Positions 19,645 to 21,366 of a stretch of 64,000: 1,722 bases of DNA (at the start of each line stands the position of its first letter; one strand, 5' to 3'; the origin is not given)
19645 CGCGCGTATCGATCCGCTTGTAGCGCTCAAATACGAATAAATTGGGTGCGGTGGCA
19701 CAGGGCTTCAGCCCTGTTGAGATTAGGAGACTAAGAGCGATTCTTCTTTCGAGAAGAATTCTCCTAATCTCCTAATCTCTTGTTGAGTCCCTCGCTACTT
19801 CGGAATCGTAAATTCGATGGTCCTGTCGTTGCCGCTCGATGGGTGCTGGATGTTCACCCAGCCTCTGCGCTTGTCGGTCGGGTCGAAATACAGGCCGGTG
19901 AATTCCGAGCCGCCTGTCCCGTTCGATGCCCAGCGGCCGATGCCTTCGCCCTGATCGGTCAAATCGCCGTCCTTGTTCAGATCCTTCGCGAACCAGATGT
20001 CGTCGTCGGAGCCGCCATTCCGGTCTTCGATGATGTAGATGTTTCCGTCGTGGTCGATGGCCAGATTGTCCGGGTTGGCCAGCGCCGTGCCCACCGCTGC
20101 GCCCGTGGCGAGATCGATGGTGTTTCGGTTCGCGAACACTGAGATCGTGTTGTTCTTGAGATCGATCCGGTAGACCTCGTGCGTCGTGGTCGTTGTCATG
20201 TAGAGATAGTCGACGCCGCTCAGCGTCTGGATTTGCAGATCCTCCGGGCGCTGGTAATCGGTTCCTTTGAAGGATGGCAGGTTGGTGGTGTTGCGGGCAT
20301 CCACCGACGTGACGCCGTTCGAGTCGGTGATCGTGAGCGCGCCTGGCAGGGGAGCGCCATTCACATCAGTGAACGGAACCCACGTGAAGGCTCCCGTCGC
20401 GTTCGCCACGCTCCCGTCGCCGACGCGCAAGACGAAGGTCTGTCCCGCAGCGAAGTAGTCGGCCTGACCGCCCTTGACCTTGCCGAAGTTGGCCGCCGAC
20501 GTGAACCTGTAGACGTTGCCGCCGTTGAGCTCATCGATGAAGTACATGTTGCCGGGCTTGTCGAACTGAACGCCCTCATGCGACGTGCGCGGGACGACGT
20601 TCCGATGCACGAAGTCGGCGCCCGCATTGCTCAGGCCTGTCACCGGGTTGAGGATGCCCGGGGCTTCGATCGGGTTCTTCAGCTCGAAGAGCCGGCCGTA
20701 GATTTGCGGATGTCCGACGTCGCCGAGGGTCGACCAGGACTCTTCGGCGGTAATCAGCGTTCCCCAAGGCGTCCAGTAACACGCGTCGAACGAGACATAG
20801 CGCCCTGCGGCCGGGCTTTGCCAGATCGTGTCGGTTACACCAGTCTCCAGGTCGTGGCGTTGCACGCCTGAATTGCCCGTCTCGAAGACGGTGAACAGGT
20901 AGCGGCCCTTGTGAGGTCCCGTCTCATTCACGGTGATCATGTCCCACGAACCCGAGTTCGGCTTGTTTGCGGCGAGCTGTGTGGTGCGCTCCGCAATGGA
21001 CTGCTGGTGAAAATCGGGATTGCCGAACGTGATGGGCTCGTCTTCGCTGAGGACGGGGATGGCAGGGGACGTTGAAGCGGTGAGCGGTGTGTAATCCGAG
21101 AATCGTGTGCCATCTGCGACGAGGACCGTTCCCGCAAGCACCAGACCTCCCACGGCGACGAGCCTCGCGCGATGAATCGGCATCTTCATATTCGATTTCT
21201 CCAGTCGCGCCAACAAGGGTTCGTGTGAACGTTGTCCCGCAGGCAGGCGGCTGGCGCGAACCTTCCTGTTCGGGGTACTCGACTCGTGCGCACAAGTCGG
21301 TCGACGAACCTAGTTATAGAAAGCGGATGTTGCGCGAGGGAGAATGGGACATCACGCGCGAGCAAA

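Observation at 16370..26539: Triplicated small acidic protein family (P1/P2/P3) with no assignable family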

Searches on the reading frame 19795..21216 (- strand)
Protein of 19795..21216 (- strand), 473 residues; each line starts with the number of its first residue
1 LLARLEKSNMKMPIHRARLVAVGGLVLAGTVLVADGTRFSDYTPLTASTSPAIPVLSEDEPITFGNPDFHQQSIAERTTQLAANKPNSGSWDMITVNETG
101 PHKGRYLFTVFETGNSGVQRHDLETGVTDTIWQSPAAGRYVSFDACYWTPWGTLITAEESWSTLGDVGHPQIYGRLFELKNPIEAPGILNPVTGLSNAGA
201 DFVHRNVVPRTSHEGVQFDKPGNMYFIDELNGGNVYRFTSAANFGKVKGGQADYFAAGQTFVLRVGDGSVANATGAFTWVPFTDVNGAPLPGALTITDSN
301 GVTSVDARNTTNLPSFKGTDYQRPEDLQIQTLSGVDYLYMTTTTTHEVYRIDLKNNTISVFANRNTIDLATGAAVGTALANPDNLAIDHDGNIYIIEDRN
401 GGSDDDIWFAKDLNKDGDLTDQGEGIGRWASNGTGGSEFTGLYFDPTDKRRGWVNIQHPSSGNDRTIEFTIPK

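Call 12: search_protein_families(library=pfam, proteins=[window:19795-21216:-], max_evalue=0.001)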
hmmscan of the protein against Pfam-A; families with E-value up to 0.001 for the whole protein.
window:19795-21216:- (473 aa): 1 family
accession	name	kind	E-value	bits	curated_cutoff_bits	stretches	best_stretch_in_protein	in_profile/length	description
PF05787.19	PhoX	-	1.4e-20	74.4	24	1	149-459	169-514/515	Alkaline phosphatase PhoX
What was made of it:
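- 19795..21216 (-): PhoX-like gene downstream of P2, after a 383-nt gap. Call 12.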

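Call 87: search_protein_families(library=ncbifam, proteins=[window:19795-21216:-], max_evalue=0.001)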
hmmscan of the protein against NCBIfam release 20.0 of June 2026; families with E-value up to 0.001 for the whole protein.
window:19795-21216:- (473 aa): 0 families
